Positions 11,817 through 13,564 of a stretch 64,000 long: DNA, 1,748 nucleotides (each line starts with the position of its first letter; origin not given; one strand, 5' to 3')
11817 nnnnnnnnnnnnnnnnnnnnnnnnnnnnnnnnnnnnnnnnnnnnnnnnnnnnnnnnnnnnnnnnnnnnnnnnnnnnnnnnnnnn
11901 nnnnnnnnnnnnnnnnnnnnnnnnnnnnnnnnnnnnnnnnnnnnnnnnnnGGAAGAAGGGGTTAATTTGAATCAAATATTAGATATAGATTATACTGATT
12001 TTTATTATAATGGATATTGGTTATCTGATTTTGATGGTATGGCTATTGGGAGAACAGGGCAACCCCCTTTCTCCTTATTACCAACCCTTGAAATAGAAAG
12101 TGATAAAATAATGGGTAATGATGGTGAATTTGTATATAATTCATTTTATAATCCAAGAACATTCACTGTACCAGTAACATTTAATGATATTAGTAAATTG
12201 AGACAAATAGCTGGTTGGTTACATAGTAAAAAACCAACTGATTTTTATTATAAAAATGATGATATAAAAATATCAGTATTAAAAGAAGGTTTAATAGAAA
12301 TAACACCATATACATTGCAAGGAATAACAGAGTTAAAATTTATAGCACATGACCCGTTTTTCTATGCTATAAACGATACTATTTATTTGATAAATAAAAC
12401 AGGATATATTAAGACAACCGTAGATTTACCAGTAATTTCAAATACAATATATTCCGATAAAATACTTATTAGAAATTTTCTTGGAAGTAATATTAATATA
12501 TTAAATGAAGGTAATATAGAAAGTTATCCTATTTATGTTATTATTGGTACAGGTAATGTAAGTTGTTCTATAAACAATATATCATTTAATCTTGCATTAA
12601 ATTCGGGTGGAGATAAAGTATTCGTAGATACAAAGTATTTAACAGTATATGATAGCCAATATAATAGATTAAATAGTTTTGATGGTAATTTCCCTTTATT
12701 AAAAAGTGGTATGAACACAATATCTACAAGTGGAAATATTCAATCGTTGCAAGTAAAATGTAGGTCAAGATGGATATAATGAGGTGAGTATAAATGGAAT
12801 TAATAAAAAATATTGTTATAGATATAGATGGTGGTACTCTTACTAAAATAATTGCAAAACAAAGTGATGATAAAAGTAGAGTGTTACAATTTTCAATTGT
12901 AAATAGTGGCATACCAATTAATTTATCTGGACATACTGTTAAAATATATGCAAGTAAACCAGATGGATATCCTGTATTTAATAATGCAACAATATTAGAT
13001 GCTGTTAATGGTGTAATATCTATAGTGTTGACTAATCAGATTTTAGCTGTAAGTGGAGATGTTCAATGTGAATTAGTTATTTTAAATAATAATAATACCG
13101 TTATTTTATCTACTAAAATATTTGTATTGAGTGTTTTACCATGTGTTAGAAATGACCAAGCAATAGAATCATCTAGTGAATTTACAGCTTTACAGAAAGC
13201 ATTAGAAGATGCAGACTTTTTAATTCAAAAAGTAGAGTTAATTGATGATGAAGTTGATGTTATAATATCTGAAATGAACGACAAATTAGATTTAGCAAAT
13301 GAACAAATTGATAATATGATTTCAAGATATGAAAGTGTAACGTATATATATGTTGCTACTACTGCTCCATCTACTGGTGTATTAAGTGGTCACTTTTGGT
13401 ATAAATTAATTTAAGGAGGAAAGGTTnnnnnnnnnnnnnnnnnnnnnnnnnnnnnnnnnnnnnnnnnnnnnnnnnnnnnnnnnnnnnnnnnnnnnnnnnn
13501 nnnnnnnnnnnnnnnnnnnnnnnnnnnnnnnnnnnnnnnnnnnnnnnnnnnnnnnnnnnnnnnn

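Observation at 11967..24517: Two successive tail-tip/receptor-binding modules separated by an attenuator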

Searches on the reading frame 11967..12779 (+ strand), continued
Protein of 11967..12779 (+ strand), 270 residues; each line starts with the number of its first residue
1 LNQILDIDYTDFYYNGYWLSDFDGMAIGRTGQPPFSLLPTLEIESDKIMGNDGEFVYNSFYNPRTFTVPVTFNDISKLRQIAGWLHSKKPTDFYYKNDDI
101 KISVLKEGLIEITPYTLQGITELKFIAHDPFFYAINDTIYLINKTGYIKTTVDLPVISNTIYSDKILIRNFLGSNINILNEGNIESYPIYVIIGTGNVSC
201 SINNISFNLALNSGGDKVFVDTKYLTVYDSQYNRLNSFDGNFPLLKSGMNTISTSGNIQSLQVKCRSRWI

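Call 44: find_encoding_contigs(protein=P0016, flank=8000, max_places=2)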
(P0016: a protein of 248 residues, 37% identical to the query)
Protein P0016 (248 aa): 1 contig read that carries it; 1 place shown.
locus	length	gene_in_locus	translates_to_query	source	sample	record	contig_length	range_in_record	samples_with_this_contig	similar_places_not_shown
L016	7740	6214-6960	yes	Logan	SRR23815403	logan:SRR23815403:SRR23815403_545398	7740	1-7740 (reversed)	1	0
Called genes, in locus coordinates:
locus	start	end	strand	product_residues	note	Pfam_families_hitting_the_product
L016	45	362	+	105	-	-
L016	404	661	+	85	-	-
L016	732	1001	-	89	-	-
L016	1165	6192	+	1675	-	PF10145:PhageMin_Tail, PF01471:PG_binding_1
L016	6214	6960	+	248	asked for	PF20195:DUF6558 (weak)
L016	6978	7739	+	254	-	?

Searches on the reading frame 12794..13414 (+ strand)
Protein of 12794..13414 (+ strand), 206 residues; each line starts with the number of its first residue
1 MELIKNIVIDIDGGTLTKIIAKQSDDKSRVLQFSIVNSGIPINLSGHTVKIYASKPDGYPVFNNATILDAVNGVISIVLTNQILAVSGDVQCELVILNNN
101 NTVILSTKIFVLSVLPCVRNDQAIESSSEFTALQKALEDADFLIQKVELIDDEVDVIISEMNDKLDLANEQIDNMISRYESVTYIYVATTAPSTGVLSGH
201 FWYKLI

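Call 3: search_protein_families(library=pfam, proteins=[window:12794-13414:+], max_evalue=0.01)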
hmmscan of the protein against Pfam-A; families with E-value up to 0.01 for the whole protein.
window:12794-13414:+ (206 aa): 1 family
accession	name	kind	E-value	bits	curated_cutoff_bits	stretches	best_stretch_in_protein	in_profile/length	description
PF10651.15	BppU_N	-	3.2e-24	85.7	23.1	1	17-139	19-139/142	BppU N-terminal domain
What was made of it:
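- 12794..13414 (+): Short BppU_N-only adaptor (206 aa), first gene of the inserted cassette. Pfam BppU_N 85.7 bits (cut-off 23.1) over residues 17-139 (call 3).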

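Call 4: search_protein_families(library=phrogs, proteins=[window:12794-13414:+], max_evalue=0.001)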
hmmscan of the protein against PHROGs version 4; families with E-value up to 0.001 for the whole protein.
window:12794-13414:+ (206 aa): 21 families
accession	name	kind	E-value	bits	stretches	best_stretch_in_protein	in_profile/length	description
phrog_3639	-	tail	1.3e-17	65.1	1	9-173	12-161/474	minor tail protein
phrog_21231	-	head and packaging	3.6e-17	63.1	1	1-149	1-146/492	virion structural protein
phrog_16573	-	unknown function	1.8e-15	58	1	4-138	5-137/163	-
phrog_19280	-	unknown function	4.3e-12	46.4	1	1-141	1-138/623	-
phrog_31398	-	unknown function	1.8e-09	38.2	1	1-156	1-153/280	-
phrog_27548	-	unknown function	2.3e-09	37.2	1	17-153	18-152/633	-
phrog_6183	-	tail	5.6e-09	36.3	1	18-180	25-186/381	minor tail protein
phrog_3285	-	tail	3.9e-08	33.6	1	27-179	36-172/491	minor tail protein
phrog_10972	-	tail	5.1e-08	33.8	1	14-138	16-140/343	tail fiber protein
phrog_6042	-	head and packaging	1.8e-07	31.3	1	22-128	23-127/679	minor head protein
phrog_257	-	tail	2.3e-07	31.3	1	24-130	30-121/508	minor tail protein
phrog_21457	-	unknown function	7.3e-07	29.5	1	1-115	1-114/435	-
phrog_19741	-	unknown function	8.2e-07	29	1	16-166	21-171/663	-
phrog_10054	-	unknown function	1.8e-06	27.7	1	17-125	22-138/735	-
phrog_27075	-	unknown function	3.2e-05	24.5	1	9-183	8-175/265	-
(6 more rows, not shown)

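Call 24: search_dna_similar(query=window:12794-13414:+, collection=phages, mode=protein, max_rows=25, max_evalue=0.001)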
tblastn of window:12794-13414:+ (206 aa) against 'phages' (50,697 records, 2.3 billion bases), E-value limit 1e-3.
Records with a match: 31; places in all: 31; records where one place covers at least 80% of the query: 8.
Best place of each record, by identity: <60% 31.
By first word of the organism name: Bacillus 20; Clostridium 8; Bacteriophage 3.
By host as written in the record: - 6; Clostridium perfringens 5; Bacillus megaterium Km Sp- 4; Clostridium sp. 2; Bacillus subtilis BGSC 1L32 2; Bacillus sp. S4 2; Bacillus thuringiensis 2; Bacillus megaterium Km 2; and 6 more.
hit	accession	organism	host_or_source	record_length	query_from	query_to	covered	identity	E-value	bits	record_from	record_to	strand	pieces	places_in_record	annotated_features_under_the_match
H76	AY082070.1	Clostridium phage phi3626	Clostridium perfringens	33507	1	199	97%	30.0%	2e-9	62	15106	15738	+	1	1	minor structural protein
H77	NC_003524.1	Clostridium phage phi3626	Clostridium perfringens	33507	1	199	97%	30.0%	2e-9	62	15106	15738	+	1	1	virion structural protein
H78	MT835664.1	Bacteriophage sp.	human fecal samples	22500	1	140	68%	39.4%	9e-14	75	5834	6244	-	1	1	record has no annotation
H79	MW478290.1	Clostridium phage phiCp-B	Clostridium perfringens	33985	5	172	82%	32.7%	2e-8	59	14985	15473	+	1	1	MBL-fold metallo-hydrolase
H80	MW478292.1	Clostridium phage vB_CpeS-1181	Clostridium perfringens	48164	5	172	82%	32.7%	2e-8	59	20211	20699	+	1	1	minor structural protein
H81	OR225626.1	Clostridium phage LPCPA58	-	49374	5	172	82%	32.1%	6e-8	58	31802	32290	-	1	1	hypothetical protein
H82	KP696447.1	Bacillus phage Stahl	Bacillus megaterium Km Sp-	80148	1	182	88%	28.6%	1e-11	68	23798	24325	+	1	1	tail protein | hypothetical protein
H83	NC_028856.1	Bacillus phage Stahl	Bacillus megaterium Km Sp-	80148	1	182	88%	28.6%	1e-11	68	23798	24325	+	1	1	minor tail protein | hypothetical protein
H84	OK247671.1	Clostridium phage vB_CpeS_BG3P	Clostridium perfringens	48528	1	172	83%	29.5%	1e-8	59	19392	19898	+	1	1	hypothetical protein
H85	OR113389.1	Clostridium phage vB_CtyS-FA67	Clostridium sp.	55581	38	138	49%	47.5%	4e-12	70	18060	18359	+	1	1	hypothetical protein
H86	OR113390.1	Clostridium phage vB_CtyS-FA70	Clostridium sp.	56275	38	138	49%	46.5%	7e-12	69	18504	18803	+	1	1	hypothetical protein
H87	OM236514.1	Bacillus phage rho14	Bacillus subtilis BEST7003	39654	6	161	76%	30.1%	4e-4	46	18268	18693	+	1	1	hypothetical protein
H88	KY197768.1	Bacillus phage phi105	Bacillus sp.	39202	6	161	76%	30.1%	5e-4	46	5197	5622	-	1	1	none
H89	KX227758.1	Bacillus phage PfNC7401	Bacillus cereus NC7401/2455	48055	23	151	63%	35.9%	9e-10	63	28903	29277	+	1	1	hypothetical protein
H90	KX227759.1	Bacillus phage PfIS075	Bacillus cereus IS075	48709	23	151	63%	35.1%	5e-9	61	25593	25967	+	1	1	hypothetical protein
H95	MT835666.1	Bacteriophage sp.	human fecal samples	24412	2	148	71%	29.5%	1e-11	69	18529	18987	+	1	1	record has no annotation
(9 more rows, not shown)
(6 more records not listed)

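Call 25: get_annotated_region(hit=H77, flank=7000)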
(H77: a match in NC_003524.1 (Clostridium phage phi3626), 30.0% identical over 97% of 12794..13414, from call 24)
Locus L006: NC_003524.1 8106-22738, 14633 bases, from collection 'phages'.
description: Clostridium phage phi3626, complete genome.
organism: Clostridium phage phi3626 (NCBI taxid 190478)
taxonomy: Viruses; Duplodnaviria; Heunggongvirae; Uroviricota; Caudoviricetes
host: Clostridium perfringens; source: -; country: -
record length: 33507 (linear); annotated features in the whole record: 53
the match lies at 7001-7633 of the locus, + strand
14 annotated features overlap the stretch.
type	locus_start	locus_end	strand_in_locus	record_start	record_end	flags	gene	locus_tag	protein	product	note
CDS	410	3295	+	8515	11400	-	-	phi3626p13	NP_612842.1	tail length tape measure protein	ORF13; determines length of phage tail during particle morphogenesis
CDS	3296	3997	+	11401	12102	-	-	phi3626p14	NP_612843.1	distal tail protein Dit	ORF14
CDS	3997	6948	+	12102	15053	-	-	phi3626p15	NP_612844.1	peptidase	ORF15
CDS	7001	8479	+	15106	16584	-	-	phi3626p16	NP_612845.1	virion structural protein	ORF16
CDS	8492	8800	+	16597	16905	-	-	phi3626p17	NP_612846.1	hypothetical protein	ORF17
CDS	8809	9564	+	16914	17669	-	-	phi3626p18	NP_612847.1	BppU family baseplate upper protein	ORF18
CDS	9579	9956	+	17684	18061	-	hol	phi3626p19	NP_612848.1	holin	ORF19; forms lesions into cytoplasmic membrane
CDS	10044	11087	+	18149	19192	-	ply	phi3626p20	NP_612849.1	endolysin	ORF20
CDS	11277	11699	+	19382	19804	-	-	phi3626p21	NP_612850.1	Gp21 protein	ORF21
misc_feature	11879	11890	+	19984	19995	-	-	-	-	-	attP site; attachment site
CDS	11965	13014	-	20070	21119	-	-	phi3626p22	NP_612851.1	integrase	ORF22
CDS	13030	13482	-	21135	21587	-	-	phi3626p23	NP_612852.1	metallo-protease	ORF23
CDS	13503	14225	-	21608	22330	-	-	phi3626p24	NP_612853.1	helix-turn-helix domain-containing protein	ORF24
CDS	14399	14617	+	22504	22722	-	-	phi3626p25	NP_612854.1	transcriptional regulator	ORF25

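Call 26: get_annotated_region(hit=H83, flank=9000)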
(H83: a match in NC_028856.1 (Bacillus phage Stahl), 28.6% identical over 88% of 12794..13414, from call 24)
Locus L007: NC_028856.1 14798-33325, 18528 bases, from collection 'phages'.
description: Bacillus phage Stahl, complete genome.
organism: Bacillus phage Stahl (NCBI taxid 1610832)
taxonomy: Viruses; Duplodnaviria; Heunggongvirae; Uroviricota; Caudoviricetes; Slashvirus; Slashvirus stahl
host: Bacillus megaterium Km Sp-; source: -; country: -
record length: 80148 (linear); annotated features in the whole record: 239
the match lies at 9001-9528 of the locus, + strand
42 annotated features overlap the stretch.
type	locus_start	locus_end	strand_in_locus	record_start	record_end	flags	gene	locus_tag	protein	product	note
CDS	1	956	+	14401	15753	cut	-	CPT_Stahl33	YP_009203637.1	portal protein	-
regulatory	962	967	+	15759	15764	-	-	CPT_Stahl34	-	ribosome_binding_site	-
CDS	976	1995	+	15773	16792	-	-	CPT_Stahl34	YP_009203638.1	hypothetical protein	-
regulatory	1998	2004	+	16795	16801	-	-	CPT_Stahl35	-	ribosome_binding_site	-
CDS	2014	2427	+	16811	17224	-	-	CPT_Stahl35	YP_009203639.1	hypothetical protein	-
regulatory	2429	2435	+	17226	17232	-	-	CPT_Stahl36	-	ribosome_binding_site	-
CDS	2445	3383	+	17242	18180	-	-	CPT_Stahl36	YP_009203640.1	hypothetical protein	-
regulatory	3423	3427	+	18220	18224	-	-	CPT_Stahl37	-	ribosome_binding_site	-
CDS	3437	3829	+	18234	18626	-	-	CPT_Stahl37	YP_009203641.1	hypothetical protein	-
regulatory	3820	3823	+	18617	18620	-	-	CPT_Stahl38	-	ribosome_binding_site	-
CDS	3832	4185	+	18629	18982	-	-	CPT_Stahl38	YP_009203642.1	hypothetical protein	-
regulatory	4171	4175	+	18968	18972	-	-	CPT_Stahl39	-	ribosome_binding_site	-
CDS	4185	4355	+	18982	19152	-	-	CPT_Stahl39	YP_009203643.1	hypothetical protein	-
regulatory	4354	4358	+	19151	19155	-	-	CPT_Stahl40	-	ribosome_binding_site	-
CDS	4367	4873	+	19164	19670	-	-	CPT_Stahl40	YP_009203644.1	hypothetical protein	-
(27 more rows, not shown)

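Call 101: get_annotated_region(hit=H85, flank=9000)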
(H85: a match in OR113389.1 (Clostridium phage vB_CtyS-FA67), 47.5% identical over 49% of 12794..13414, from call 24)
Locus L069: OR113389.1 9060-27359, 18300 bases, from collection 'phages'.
description: Clostridium phage vB_CtyS-FA67, complete genome.
organism: Clostridium phage vB_CtyS-FA67 (NCBI taxid 3065430)
taxonomy: Viruses; Duplodnaviria; Heunggongvirae; Uroviricota; Caudoviricetes
host: Clostridium sp.; source: -; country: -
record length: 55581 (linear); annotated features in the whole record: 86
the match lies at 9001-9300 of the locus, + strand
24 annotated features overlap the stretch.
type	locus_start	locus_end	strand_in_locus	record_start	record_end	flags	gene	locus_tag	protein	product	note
CDS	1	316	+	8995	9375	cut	-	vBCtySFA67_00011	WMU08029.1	hypothetical protein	ORF11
CDS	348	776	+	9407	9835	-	-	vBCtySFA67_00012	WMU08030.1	hypothetical protein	ORF12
CDS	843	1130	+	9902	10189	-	-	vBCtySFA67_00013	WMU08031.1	hypothetical protein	ORF13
CDS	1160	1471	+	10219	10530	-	-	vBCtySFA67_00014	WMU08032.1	hypothetical protein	ORF14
CDS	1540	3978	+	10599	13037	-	-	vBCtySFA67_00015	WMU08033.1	hypothetical protein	ORF15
CDS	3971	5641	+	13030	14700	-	-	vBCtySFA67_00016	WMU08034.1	hypothetical protein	ORF16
CDS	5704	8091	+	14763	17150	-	-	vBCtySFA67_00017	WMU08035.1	putative tail fiber protein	ORF17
CDS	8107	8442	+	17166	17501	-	-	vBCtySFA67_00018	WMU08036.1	hypothetical protein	ORF18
CDS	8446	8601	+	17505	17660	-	-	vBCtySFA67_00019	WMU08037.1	hypothetical protein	ORF19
CDS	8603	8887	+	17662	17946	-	-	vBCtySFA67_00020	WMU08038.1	hypothetical protein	ORF20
CDS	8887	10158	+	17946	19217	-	-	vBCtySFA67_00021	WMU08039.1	hypothetical protein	ORF21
CDS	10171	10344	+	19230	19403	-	-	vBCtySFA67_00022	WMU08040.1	hypothetical protein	ORF22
CDS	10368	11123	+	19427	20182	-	LysFA67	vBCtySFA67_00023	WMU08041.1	endolysin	ORF23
CDS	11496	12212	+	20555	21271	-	-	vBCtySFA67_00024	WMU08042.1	hypothetical protein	ORF24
CDS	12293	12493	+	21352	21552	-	-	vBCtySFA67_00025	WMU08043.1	hypothetical protein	ORF25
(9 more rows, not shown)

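Call 102: get_annotated_region(hit=H78, flank=10000)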
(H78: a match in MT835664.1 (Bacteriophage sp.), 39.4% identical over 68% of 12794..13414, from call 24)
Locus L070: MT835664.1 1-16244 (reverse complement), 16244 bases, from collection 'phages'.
description: UNVERIFIED: Bacteriophage sp. clone scaffold_398 genomic sequence.
organism: Bacteriophage sp. (NCBI taxid 38018)
taxonomy: Viruses
host: -; source: human fecal samples; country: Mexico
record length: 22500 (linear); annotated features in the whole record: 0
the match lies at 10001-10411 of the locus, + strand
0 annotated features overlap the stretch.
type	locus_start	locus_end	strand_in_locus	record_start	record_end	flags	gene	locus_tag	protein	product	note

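Call 103: get_annotated_region(hit=H95, flank=10000)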
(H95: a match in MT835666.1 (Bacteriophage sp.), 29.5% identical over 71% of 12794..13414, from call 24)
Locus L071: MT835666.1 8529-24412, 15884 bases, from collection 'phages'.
description: UNVERIFIED: Bacteriophage sp. clone scaffold_400 genomic sequence.
organism: Bacteriophage sp. (NCBI taxid 38018)
taxonomy: Viruses
host: -; source: human fecal samples; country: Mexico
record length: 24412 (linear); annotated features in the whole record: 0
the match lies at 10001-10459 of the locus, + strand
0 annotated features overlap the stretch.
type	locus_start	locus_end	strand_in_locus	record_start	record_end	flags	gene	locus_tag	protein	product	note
